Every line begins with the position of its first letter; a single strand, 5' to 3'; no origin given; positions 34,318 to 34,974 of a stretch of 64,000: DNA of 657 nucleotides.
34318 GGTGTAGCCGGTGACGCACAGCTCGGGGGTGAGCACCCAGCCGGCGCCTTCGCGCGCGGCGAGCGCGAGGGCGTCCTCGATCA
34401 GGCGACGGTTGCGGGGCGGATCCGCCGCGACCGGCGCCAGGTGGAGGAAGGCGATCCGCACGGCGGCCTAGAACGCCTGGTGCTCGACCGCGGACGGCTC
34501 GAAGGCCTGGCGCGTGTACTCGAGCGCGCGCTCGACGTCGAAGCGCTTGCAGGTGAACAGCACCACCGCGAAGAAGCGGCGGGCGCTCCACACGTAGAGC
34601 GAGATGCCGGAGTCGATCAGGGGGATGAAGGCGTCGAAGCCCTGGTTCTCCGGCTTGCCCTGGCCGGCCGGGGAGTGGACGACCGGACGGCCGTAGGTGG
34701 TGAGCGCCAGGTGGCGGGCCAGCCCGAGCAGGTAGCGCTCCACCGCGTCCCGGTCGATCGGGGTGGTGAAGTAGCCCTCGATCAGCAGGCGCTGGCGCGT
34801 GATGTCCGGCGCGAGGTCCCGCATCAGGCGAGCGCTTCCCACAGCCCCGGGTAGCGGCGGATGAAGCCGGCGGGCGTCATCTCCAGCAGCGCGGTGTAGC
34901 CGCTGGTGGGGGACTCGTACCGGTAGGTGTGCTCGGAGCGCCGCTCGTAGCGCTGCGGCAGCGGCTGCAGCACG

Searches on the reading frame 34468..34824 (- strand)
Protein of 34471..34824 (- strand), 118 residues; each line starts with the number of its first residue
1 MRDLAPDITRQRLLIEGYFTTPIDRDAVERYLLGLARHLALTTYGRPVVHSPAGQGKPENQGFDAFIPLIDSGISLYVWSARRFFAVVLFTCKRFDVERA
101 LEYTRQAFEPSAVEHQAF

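Call 4: search_protein_families(library=pfam, max_evalue=0.01, proteins=[window:34471-34824:-])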
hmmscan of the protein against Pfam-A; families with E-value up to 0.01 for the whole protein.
seq(118 aa): 1 family
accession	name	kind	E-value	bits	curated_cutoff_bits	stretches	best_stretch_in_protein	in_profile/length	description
PF02675.21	AdoMet_dc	-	7.2e-10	39.6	25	1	24-116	16-102/107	S-adenosylmethionine decarboxylase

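Call 5: search_protein_families(library=ncbifam, max_evalue=0.01, proteins=[window:34471-34824:-])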
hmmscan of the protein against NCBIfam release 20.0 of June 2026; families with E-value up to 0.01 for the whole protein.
seq(118 aa): 1 family
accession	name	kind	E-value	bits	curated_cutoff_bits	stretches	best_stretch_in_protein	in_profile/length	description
TIGR03330.1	SAM_DCase_Bsu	equivalog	7.2e-06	26.3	75.65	1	59-116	49-107/112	adenosylmethionine decarboxylase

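Call 7: find_homologous_proteins(query=window:34471-34824:-)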
Query seq(118 aa) (118 aa): 1573 proteins with E <= 0.001 among 1580 candidates; the best 120 are listed.
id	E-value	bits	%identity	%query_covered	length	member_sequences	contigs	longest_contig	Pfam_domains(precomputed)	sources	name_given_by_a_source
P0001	5.4e-69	248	95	100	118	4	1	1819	PF02675.22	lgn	-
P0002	1.0e-68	247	93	100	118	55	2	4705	PF02675.22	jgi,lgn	jgi:S-adenosylmethionine decarboxylase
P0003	7.6e-67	241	92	100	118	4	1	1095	PF02675.22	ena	-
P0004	7.2e-66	237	91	100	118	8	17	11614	PF02675.22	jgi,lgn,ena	jgi:S-adenosylmethionine decarboxylase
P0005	1.3e-64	233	88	100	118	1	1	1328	PF02675.22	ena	-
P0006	1.9e-59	217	84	100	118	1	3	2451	PF02675.22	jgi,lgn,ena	-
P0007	4.4e-59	216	82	100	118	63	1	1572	PF02675.22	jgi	-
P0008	9.3e-59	215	83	100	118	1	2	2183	PF02675.22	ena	-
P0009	1.0e-58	214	83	100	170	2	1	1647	PF02675.22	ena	-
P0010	7.4e-53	196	75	100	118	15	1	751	PF02675.22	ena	-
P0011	7.8e-53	195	75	100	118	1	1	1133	PF02675.22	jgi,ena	-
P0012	1.7e-52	194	76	100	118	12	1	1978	PF02675.22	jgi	jgi:S-adenosylmethionine decarboxylase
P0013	1.8e-52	194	75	100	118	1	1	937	PF02675.22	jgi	-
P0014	5.1e-52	193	74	100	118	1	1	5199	PF02675.22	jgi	jgi:S-adenosylmethionine decarboxylase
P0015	5.5e-52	193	73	100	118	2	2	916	PF02675.22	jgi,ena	-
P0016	6.5e-52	193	75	100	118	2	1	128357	PF02675.22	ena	-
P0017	6.7e-52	192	75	100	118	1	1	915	PF02675.22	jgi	jgi:S-adenosylmethionine decarboxylase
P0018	9.3e-52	192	74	100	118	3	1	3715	PF02675.22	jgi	-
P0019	1.1e-51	192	75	100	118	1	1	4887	PF02675.22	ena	-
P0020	2.3e-51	191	71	100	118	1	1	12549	PF02675.22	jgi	jgi:S-adenosylmethionine decarboxylase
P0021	2.4e-51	191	75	100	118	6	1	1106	PF02675.22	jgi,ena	-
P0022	2.4e-51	191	75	100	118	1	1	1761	PF02675.22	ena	-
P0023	2.6e-51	191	75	100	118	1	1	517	PF02675.22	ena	-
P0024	5.1e-51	190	73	100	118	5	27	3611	PF02675.22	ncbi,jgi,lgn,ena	-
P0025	5.5e-51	190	73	100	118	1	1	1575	PF02675.22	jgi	jgi:hypothetical protein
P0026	9.8e-51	189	70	100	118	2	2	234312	PF02675.22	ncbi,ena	-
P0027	1.0e-50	189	75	100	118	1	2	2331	PF02675.22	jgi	jgi:hypothetical protein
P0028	1.1e-50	189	72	100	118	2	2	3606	PF02675.22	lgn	-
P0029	1.1e-50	189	72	100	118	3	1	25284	PF02675.22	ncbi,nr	ncbi:MAG: S-adenosylmethionine decarboxylase [Burkholderiales bacterium]|nr:S-adenosylmethionine dec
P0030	1.2e-50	188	74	100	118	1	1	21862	PF02675.22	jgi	jgi:S-adenosylmethionine/arginine decarboxylase-like enzyme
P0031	1.3e-50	188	74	100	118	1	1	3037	PF02675.22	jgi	jgi:S-adenosylmethionine/arginine decarboxylase-like enzyme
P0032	1.5e-50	188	74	100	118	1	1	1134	PF02675.22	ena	-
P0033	1.7e-50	188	72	100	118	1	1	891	PF02675.22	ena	-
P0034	1.9e-50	188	71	100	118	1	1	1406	PF02675.22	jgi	jgi:S-adenosylmethionine decarboxylase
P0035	1.9e-50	188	71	100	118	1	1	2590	PF02675.22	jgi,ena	-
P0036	2.0e-50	188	73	100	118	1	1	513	PF02675.22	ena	-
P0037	2.0e-50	188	73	100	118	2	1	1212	PF02675.22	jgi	jgi:S-adenosylmethionine decarboxylase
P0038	2.2e-50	188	74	100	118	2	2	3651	PF02675.22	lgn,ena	-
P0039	2.3e-50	187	72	100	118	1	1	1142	PF02675.22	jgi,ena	-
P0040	2.5e-50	187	74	100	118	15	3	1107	PF02675.22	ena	-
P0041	2.6e-50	187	73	100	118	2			PF02675.22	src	-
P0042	2.8e-50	187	72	100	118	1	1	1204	PF02675.22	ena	-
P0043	3.1e-50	187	69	100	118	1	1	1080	PF02675.22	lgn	-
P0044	3.5e-50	187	74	100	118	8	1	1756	PF02675.22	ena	-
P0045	3.9e-50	187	72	100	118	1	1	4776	PF02675.22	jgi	jgi:hypothetical protein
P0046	4.2e-50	187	71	100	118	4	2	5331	PF02675.22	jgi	jgi:S-adenosylmethionine decarboxylase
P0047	4.5e-50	187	71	100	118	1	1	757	PF02675.22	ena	-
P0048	4.8e-50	186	72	100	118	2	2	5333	PF02675.22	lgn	-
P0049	4.9e-50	186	72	100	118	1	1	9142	PF02675.22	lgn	-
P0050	5.1e-50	186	71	100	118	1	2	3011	PF02675.22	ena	-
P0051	5.5e-50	186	70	100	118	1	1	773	PF02675.22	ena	-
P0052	6.9e-50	186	70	100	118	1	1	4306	PF02675.22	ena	-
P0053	8.1e-50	186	71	100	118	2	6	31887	PF02675.22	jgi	jgi:S-adenosylmethionine decarboxylase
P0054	8.9e-50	186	73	100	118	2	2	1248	PF02675.22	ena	-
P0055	8.9e-50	186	72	100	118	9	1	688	PF02675.22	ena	-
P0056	9.5e-50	186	71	100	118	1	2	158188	PF02675.22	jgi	jgi:S-adenosylmethionine/arginine decarboxylase-like enzyme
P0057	9.9e-50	185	71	100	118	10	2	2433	PF02675.22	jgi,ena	-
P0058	1.1e-49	185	72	100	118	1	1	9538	PF02675.22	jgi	jgi:S-adenosylmethionine decarboxylase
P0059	1.1e-49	185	70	100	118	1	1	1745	PF02675.22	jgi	jgi:hypothetical protein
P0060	1.1e-49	185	71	100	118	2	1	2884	PF02675.22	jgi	jgi:S-adenosylmethionine decarboxylase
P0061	1.3e-49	185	69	100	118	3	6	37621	PF02675.22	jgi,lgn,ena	-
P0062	1.5e-49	185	72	100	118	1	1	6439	PF02675.22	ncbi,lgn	-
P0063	1.5e-49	185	71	100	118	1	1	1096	PF02675.22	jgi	jgi:hypothetical protein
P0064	1.6e-49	185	74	98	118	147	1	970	PF02675.22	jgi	-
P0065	1.7e-49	185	71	100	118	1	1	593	PF02675.22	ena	-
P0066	1.9e-49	185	71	100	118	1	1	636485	PF02675.22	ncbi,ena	-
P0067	1.9e-49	185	69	100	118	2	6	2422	PF02675.22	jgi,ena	-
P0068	1.9e-49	185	70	100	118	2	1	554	PF02675.22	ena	-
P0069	1.9e-49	185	71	100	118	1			PF02675.22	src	-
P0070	2.0e-49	184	71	100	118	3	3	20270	PF02675.22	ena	-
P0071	2.2e-49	184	72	100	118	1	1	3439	PF02675.22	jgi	jgi:hypothetical protein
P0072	2.2e-49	184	73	100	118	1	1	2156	PF02675.22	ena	-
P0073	2.9e-49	184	70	100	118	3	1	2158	PF02675.22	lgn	-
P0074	2.9e-49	184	70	100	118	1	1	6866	PF02675.22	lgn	-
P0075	3.5e-49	184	71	100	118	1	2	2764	PF02675.22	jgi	jgi:hypothetical protein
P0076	3.5e-49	184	72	100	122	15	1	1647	PF02675.22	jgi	jgi:S-adenosylmethionine decarboxylase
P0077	3.6e-49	184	69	100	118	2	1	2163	PF02675.22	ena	-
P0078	3.6e-49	184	71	100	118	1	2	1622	PF02675.22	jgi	jgi:S-adenosylmethionine/arginine decarboxylase-like enzyme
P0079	3.8e-49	184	71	100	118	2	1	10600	PF02675.22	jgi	jgi:S-adenosylmethionine decarboxylase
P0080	4.5e-49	183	69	100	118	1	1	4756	PF02675.22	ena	-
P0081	4.7e-49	183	73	100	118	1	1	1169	PF02675.22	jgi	jgi:S-adenosylmethionine decarboxylase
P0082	5.1e-49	183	69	100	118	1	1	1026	PF02675.22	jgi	jgi:hypothetical protein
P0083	5.3e-49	183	69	100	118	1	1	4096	PF02675.22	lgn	-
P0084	5.7e-49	183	69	100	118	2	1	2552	PF02675.22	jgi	jgi:hypothetical protein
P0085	5.9e-49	183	69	100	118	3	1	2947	PF02675.22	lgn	-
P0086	6.0e-49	183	70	100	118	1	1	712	PF02675.22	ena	-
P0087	6.3e-49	183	68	100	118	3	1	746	PF02675.22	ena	-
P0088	6.3e-49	183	73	100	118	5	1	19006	PF02675.22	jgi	jgi:S-adenosylmethionine decarboxylase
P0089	6.5e-49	183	69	100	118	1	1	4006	PF02675.22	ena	-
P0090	6.7e-49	183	69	100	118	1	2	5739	PF02675.22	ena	-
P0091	6.7e-49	183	69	100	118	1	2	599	PF02675.22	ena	-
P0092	6.9e-49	183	69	100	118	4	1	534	PF02675.22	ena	-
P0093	7.2e-49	183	69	100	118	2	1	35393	PF02675.22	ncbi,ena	-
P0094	7.5e-49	183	70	100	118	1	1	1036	PF02675.22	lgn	-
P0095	8.0e-49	183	69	100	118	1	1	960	PF02675.22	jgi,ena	-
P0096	8.6e-49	182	72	100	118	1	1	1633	PF02675.22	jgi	jgi:hypothetical protein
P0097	9.2e-49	182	74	100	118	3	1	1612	PF02675.22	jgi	jgi:S-adenosylmethionine decarboxylase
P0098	1.0e-48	182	69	100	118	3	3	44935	PF02675.22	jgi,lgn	jgi:S-adenosylmethionine decarboxylase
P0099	1.1e-48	182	69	100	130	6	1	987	PF02675.22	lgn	-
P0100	1.2e-48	182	71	100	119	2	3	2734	PF02675.22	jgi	jgi:S-adenosylmethionine decarboxylase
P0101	1.2e-48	182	71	100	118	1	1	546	PF02675.22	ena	-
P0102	1.2e-48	182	71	100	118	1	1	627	PF02675.22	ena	-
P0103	1.2e-48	182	69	100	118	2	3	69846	PF02675.22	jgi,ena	-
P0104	1.3e-48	182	70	100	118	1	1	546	PF02675.22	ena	-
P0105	1.3e-48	182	69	100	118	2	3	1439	PF02675.22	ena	-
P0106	1.5e-48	182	70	100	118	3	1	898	PF02675.22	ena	-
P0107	2.0e-48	181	69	100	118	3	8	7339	PF02675.22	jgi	jgi:hypothetical protein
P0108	2.2e-48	181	69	100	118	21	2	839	PF02675.22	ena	-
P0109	2.3e-48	181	69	100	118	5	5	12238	PF02675.22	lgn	-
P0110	2.5e-48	181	69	100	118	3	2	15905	PF02675.22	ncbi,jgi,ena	-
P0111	2.6e-48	181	69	100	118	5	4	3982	PF02675.22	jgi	jgi:S-adenosylmethionine decarboxylase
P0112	2.8e-48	181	69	100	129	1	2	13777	PF02675.22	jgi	jgi:S-adenosylmethionine decarboxylase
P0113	3.0e-48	181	69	100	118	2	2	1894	PF02675.22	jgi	jgi:S-adenosylmethionine decarboxylase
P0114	3.7e-48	180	70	100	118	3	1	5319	PF02675.22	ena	-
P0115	3.8e-48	180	69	100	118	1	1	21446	PF02675.22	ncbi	-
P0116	3.8e-48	180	69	100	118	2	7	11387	PF02675.22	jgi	jgi:hypothetical protein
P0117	3.8e-48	180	69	100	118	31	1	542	PF02675.22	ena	-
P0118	3.8e-48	180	70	100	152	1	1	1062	PF02675.22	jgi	-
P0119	5.0e-48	180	69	100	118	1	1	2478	PF02675.22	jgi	jgi:S-adenosylmethionine decarboxylase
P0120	5.2e-48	180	68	100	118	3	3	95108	PF02675.22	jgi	jgi:hypothetical protein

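Call 8: find_encoding_contigs(protein=P0004, flank=8000, max_places=4)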
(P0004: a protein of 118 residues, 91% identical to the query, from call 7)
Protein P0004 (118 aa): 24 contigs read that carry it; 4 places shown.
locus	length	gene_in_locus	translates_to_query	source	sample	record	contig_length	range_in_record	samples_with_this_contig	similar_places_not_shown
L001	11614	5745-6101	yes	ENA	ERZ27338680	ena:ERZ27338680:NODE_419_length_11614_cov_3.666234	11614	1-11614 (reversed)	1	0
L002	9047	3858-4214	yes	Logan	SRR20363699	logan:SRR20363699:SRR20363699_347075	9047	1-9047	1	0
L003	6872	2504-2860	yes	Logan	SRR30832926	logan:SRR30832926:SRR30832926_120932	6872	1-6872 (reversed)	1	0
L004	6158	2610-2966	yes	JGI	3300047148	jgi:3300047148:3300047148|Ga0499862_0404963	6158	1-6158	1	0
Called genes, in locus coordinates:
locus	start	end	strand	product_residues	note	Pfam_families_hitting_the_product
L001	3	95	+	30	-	?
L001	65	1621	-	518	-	PF00496:SBP_bac_5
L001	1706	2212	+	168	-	PF02311:AraC_binding (faint), PF07883:Cupin_2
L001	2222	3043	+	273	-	PF12146:Hydrolase_4, PF00561:Abhydrolase_1, PF12697:Abhydrolase_6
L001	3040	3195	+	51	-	-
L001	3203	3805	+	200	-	PF14091:DUF4269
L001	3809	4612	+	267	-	PF13489:Methyltransf_23, PF01209:Ubie_methyltran, PF13847:Methyltransf_31, PF08241:Methyltransf_11, PF08242:Methyltransf_12, PF13649:Methyltransf_25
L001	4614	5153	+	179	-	-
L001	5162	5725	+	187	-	PF06475:Glycolipid_bind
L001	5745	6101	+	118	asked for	PF02675:AdoMet_dc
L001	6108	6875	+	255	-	PF00795:CN_hydrolase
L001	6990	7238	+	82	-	PF00903:Glyoxalase (weak)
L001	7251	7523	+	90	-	PF11746:DUF3303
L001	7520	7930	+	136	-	PF00903:Glyoxalase (weak)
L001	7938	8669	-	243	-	PF14595:Thioredoxin_9 (faint)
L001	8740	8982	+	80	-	PF06906:DUF1272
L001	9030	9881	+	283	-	PF02567:PhzC-PhzF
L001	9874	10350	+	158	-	PF00583:Acetyltransf_1, PF13673:Acetyltransf_10, PF13508:Acetyltransf_7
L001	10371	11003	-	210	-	PF00196:GerE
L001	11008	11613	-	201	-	?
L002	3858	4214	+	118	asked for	PF02675:AdoMet_dc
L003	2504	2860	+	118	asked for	PF02675:AdoMet_dc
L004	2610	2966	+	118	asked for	PF02675:AdoMet_dc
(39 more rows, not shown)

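Call 9: find_encoding_contigs(protein=P0016, flank=8000, max_places=2)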
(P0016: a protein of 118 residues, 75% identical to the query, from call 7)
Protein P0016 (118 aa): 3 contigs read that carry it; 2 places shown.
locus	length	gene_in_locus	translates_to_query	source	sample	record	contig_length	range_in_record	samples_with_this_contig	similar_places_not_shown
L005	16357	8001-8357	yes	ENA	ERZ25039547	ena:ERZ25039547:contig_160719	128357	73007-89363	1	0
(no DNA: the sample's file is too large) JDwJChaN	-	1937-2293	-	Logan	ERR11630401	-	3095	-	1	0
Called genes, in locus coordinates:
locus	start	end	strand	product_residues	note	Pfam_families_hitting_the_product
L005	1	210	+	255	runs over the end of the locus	-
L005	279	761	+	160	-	-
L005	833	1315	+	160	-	PF13787:HXXEE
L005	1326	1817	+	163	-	PF04191:PEMT, PF04140:ICMT (weak)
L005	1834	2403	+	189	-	PF00857:Isochorismatase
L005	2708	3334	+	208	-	PF01810:LysE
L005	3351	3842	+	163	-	PF00583:Acetyltransf_1, PF13673:Acetyltransf_10 (faint), PF13508:Acetyltransf_7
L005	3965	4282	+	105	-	-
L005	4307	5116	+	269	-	PF06108:DUF952, PF00583:Acetyltransf_1, PF13673:Acetyltransf_10, PF13508:Acetyltransf_7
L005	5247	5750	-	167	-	-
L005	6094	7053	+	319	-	PF00004:AAA (weak), PF17862:AAA_lid_3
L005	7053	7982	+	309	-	PF13432:TPR_16 (weak), PF07719:TPR_2 (weak), PF13424:TPR_12 (weak), PF12895:ANAPC3 (weak), PF14559:TPR_19 (weak), PF23914:TPR_CcmH_CycH (weak), PF13432:TPR_16, PF14559:TPR_19, +10 more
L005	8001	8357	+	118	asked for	PF02675:AdoMet_dc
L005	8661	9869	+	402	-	PF07715:Plug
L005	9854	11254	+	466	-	PF00593:TonB_dep_Rec_b-barrel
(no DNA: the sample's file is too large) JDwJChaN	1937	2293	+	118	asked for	PF02675:AdoMet_dc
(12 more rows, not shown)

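Call 10: find_encoding_contigs(protein=P0026, flank=8000, max_places=2)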
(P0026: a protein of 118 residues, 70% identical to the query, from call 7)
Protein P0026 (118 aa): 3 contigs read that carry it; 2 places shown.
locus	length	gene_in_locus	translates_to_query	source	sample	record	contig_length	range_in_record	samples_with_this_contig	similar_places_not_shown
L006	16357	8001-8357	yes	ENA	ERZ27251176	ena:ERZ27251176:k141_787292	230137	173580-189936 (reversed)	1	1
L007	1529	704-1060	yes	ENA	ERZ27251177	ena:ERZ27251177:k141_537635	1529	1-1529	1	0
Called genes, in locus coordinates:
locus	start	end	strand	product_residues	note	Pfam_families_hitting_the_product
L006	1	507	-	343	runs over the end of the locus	PF01979:Amidohydro_1, PF04909:Amidohydro_2 (faint)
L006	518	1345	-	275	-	PF00590:TP_methylase, PF23016:RsmI_C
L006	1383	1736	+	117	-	PF02021:UPF0102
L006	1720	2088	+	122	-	PF08797:HIRAN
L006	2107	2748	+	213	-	PF13580:SIS_2, PF01380:SIS (weak)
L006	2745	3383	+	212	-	PF04972:BON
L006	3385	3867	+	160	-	PF01467:CTP_transf_like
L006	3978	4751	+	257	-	PF01435:Peptidase_M48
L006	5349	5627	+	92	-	-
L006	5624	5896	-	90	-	PF01627:Hpt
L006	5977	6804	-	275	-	PF00072:Response_reg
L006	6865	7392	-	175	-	PF00583:Acetyltransf_1, PF13673:Acetyltransf_10, PF08445:FR47 (weak), PF13508:Acetyltransf_7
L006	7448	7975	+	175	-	-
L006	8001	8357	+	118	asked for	PF02675:AdoMet_dc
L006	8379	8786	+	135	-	PF13622:4HBT_3 (weak), PF03061:4HBT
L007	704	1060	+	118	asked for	PF02675:AdoMet_dc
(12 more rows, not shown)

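Call 11: search_solved_structures(query=window:34471-34824:-, max_evalue=1, show_alignments=4)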
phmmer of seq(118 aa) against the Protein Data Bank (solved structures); distinct sequences matched with E-value up to 1: 3.
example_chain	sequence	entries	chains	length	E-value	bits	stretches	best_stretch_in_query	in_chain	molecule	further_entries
1tlu_A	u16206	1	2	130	0.28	14.7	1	62-113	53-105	S-adenosylmethionine decarboxylase proenzyme, AdoMetDC, SamDC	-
1vr7_A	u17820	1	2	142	0.31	14.5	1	62-113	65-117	S-adenosylmethionine decarboxylase proenzyme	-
1tmi_A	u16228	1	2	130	0.7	13.4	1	62-113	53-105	S-adenosylmethionine decarboxylase proenzyme, AdoMetDC, SamDC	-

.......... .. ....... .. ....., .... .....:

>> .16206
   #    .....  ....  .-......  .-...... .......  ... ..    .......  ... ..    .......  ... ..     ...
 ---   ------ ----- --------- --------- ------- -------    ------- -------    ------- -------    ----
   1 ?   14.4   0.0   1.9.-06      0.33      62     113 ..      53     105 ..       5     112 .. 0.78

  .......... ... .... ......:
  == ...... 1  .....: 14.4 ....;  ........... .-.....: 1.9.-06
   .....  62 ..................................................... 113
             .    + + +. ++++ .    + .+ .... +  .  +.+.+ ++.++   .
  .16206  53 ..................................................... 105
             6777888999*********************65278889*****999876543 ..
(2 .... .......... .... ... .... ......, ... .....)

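Call 14: find_related_loci(query=A1, collection=genome_contigs, flank=10000)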
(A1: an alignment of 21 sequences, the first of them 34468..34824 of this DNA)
Query A1 (118 aa) in genome_contigs; peptide patterns used: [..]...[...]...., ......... (x = any residue, [..] = any of these).
294 stretches matched a pattern; 171 encode a relative of the query (tblastn E <= 1e-3); the best 80 are kept; 80 distinct loci.
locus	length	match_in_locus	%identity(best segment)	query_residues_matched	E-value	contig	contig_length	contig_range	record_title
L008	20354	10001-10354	83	1-118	1e-63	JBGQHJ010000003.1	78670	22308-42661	MAG: Candidatus Methylomirabilia bacterium isolate OBJ2_061818_070_75 k141_655119_length_78670_cov_17.6273, whole genome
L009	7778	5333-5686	84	1-118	1e-63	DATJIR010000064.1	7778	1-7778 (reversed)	MAG TPA_asm: Verrucomicrobiia bacterium isolate SMAG_U15543 k141_5281379, whole genome shotgun sequence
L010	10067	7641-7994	81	1-118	4e-62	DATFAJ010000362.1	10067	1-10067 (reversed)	MAG TPA_asm: Candidatus Methylomirabilota bacterium isolate SMAG_U8498 k141_841836, whole genome shotgun sequence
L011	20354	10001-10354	75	1-118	9e-56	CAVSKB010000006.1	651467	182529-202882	MAG: uncultured Gammaproteobacteria bacterium isolate MFD09212.bin.2.99 genome assembly, contig: contig_2660, whole geno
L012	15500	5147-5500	72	1-118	7e-56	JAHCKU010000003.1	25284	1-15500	MAG: Burkholderiales bacterium isolate TGS_PRO36 PRO36_3, whole genome shotgun sequence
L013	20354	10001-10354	70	1-118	1e-55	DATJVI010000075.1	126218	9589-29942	MAG TPA_asm: Burkholderiales bacterium isolate SMAG_U15069 k141_1129861, whole genome shotgun sequence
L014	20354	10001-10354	71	1-118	8e-55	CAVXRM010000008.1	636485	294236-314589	MAG: uncultured Gammaproteobacteria bacterium isolate MFD02134.bin.2.247 genome assembly, contig: contig_38525, whole ge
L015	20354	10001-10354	72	1-118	2e-54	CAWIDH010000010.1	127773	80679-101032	MAG: uncultured Gammaproteobacteria bacterium isolate MFD00962.bin.2.116 genome assembly, contig: contig_150765, whole g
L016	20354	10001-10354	70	1-118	4e-54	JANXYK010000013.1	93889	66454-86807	MAG: Gammaproteobacteria bacterium isolate GL140_3_metabat_371 GL140_3_k141_263025, whole genome shotgun sequence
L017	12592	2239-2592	69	1-118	6e-54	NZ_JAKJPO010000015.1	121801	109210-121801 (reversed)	Marilutibacter chinensis strain TLK-CK17 Scaffold11_1, whole genome shotgun sequence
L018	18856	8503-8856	69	1-118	6e-54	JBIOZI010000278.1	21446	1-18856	MAG: Steroidobacteraceae bacterium isolate MAG008 k127_4589072, whole genome shotgun sequence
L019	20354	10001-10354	69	1-118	6e-54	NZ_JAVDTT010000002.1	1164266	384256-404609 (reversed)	Pseudoxanthomonas sacheonensis strain BE107 Ga0454513_02, whole genome shotgun sequence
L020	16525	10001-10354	70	1-118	3e-53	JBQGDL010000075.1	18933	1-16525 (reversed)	MAG: Steroidobacteraceae bacterium isolate FBaNitSoil1_10 FBaNitSoil1_contig75, whole genome shotgun sequence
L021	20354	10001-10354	68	1-118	5e-53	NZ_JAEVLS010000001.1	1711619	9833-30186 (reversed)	Steroidobacter gossypii strain S1-65 Scaffold1_1, whole genome shotgun sequence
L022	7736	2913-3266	68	1-118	2e-52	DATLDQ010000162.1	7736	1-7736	MAG TPA_asm: Steroidobacteraceae bacterium isolate SMAG_U14354 k141_7364129, whole genome shotgun sequence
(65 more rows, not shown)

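Call 26: predict_structure(alignment_id=A1)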
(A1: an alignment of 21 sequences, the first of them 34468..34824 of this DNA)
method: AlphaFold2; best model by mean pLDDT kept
length: 118 residues; sequences in the alignment: 21
mean_pLDDT: 87.9   pTM: 0.82
mean pLDDT of the five models: 87.9, 87.5, 87.3, 87.1, 79.9
residues with pLDDT >= 90: 76; 70-90: 25; 50-70: 14; < 50: 3
segments of 3 or more residues with pLDDT < 50: 1-3
pLDDT, mean of each block of 10 residues (from residue 1): 62 95 92 97 94 62 92 92 93 92 94 90
secondary structure, 60 per line:
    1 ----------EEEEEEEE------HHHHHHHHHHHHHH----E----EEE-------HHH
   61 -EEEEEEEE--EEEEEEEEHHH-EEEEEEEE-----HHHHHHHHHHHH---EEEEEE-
elements in order: E11-18 H25-38 E48-50 E62-69 E72-79 E84-91 H97-108 E112-117
